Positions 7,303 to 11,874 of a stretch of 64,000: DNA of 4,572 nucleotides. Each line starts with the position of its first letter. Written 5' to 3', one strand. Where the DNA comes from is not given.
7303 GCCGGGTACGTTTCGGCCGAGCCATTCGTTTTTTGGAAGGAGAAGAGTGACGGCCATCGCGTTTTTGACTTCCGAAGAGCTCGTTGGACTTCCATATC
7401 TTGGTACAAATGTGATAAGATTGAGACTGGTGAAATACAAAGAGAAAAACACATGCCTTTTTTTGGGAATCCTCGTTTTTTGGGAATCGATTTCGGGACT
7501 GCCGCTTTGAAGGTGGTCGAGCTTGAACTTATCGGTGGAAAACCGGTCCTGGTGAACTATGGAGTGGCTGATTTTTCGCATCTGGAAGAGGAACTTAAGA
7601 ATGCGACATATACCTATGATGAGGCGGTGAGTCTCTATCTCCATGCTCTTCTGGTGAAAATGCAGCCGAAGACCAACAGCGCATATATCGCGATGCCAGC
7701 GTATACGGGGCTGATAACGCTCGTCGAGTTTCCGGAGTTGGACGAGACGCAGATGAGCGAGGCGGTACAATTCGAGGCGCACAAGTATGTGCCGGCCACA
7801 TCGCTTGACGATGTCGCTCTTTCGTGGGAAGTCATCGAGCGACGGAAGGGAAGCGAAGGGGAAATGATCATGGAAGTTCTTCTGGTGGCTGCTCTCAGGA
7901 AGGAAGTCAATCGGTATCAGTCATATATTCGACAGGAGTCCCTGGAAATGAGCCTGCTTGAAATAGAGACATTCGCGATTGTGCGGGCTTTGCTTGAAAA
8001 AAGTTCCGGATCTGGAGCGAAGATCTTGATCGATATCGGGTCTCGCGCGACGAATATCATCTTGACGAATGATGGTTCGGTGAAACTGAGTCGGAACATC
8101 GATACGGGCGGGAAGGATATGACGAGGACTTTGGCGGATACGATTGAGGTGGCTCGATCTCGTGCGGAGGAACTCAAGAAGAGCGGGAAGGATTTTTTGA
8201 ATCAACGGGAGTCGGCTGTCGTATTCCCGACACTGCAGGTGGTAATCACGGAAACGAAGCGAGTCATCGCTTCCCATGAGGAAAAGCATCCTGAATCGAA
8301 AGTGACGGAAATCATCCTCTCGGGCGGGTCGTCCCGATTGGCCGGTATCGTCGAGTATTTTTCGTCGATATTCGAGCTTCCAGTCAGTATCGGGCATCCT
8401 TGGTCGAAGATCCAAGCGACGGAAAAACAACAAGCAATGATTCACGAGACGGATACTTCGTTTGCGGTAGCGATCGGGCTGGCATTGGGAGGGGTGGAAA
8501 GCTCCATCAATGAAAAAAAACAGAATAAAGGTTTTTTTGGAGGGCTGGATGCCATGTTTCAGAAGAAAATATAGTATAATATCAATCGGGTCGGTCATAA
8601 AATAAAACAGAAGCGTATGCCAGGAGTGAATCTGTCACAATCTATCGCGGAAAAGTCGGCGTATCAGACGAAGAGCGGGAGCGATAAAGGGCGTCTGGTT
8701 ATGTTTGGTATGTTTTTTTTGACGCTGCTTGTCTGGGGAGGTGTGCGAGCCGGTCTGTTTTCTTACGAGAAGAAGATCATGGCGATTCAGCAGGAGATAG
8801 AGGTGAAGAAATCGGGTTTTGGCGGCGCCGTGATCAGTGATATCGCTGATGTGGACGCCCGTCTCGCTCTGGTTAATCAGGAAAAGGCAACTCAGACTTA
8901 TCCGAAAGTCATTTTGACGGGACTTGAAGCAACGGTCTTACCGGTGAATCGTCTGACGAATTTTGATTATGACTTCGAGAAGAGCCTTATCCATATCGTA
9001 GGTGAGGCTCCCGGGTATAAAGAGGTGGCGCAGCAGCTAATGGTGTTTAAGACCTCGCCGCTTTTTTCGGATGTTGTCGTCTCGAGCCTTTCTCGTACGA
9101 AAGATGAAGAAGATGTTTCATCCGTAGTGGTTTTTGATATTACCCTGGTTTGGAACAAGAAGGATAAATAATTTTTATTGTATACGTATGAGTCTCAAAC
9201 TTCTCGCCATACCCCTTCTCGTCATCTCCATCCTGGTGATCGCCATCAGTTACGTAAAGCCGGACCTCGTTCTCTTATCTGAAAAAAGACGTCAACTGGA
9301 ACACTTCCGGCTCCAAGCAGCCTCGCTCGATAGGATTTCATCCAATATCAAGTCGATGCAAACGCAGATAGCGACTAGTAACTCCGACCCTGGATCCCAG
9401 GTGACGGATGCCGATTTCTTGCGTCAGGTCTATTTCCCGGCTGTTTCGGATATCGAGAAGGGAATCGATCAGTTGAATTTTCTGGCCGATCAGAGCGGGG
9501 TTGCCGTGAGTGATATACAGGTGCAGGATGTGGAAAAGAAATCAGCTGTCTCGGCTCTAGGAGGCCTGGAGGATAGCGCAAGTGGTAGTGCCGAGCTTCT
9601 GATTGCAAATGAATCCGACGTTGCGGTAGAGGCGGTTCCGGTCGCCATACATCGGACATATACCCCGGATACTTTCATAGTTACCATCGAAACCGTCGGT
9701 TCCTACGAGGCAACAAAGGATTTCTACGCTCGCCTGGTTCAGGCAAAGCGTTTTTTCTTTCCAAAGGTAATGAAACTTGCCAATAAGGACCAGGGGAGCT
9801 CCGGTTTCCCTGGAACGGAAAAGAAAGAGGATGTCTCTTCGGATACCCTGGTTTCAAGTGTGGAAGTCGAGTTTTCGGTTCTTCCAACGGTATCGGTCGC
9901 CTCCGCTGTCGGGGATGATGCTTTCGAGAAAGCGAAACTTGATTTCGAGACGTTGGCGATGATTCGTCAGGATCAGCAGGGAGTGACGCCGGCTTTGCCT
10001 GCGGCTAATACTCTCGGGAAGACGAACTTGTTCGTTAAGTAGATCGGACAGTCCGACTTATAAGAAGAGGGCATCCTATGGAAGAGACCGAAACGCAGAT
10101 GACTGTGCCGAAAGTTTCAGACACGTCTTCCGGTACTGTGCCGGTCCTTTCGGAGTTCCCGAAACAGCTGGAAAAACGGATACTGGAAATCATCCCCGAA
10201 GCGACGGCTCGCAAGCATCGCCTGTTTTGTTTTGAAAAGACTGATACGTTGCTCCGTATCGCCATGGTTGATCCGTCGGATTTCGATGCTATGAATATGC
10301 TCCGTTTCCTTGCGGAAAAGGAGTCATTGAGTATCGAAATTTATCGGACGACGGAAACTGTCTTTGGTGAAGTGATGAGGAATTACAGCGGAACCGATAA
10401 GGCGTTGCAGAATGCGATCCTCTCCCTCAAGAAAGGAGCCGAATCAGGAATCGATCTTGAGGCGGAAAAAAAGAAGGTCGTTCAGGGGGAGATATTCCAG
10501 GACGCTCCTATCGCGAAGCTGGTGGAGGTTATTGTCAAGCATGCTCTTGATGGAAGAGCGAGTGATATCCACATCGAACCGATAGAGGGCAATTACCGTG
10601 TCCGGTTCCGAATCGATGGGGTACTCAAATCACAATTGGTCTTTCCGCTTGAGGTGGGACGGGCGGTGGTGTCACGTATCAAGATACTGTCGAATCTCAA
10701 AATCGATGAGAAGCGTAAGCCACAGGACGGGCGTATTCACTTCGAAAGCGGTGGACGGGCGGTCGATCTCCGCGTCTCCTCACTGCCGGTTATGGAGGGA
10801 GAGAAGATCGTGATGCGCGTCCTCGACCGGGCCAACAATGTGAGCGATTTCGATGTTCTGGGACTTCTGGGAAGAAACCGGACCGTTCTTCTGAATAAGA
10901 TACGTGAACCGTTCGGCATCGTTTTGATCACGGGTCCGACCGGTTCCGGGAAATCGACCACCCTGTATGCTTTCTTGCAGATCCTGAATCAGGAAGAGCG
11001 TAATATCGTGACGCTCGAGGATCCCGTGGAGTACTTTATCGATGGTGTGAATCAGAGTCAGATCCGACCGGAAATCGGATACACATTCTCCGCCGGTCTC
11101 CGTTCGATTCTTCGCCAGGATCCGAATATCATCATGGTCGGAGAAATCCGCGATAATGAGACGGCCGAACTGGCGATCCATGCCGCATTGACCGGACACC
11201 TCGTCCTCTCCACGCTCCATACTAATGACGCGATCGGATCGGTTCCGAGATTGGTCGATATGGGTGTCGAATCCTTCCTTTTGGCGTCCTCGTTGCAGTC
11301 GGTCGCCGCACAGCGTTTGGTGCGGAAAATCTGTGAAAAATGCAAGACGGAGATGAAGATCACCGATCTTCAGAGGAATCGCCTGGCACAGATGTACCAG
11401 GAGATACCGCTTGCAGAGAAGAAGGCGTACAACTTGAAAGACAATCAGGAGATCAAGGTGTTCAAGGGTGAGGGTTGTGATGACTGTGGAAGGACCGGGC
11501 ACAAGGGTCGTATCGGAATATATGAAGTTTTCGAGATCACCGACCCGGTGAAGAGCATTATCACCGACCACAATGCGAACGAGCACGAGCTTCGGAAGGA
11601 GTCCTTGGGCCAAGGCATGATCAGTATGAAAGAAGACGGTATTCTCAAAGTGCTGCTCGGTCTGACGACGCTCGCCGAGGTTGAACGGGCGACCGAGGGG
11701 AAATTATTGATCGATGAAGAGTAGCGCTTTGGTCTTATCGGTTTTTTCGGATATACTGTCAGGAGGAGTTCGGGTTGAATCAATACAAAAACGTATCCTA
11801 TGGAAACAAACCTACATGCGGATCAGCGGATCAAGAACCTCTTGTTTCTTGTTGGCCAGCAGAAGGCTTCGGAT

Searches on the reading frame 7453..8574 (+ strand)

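Call 96: search_protein_families(library=pfam, proteins=[window:7453-8574:+], max_evalue=0.0001)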
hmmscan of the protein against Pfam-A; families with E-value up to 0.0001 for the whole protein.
window:7453-8574:+ (373 aa): 2 families
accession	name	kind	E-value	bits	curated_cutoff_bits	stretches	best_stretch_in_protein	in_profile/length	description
PF11104.14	PilM_2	-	6.1e-38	131.1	27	1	11-345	1-337/340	Type IV pilus assembly protein PilM;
PF14450.12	FtsA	-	3e-15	57.1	31.8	1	191-342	1-127/127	Cell division protein FtsA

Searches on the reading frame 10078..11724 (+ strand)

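Call 96: search_protein_families(library=pfam, proteins=[window:10078-11724:+], max_evalue=0.0001)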
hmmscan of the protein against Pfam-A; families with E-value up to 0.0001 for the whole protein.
window:10078-11724:+ (548 aa): 5 families
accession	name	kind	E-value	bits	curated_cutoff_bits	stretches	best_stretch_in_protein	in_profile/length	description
PF00437.27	T2SSE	-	1.8e-129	432.1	24.9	1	141-537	4-370/370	Type II/IV secretion system protein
PF05157.20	MshEN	-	3.1e-09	37.1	23.1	1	21-105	3-85/90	MshEN domain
PF13191.12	AAA_16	-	2.2e-05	25.4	32.6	1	271-327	15-64/167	AAA ATPase domain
PF00005.33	ABC_tran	-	7.6e-05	23.8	25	0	280-339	12-67/137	ABC transporter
PF13476.12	AAA_23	-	8e-05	23.8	27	0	279-308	19-48/201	AAA domain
